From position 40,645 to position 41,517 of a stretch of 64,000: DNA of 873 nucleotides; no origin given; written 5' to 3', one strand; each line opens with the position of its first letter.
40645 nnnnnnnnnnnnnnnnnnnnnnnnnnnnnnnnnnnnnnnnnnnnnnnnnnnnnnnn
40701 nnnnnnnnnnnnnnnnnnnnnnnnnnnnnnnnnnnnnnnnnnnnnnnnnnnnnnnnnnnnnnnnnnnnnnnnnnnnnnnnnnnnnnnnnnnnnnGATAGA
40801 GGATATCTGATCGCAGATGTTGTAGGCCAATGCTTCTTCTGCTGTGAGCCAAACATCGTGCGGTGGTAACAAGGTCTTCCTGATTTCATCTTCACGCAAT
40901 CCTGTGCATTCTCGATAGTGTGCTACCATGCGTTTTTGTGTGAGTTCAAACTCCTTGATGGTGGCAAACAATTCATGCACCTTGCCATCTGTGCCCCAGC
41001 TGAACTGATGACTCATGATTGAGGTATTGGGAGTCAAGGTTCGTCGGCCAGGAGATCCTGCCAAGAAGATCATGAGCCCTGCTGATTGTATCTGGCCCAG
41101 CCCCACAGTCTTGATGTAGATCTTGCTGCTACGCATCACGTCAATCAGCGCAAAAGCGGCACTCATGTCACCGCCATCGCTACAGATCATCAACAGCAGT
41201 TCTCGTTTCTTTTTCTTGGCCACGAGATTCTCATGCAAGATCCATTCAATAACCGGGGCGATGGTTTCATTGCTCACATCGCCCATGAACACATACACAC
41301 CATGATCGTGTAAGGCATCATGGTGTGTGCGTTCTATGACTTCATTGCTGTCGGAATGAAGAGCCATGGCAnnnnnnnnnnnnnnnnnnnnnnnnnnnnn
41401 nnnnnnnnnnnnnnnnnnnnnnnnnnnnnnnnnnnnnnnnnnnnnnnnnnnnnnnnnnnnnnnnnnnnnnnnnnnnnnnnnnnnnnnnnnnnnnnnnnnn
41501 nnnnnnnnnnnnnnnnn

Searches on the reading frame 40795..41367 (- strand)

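Call 77: search_protein_families(library=pfam, proteins=[window:40795-41367:-], max_evalue=0.001)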
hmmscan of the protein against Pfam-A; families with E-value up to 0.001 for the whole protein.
window:40795-41367:- (191 aa): 1 family
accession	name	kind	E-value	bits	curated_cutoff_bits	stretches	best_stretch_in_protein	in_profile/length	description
PF00574.28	CLP_protease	-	6e-29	101.7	20.2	1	25-189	19-179/182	Clp protease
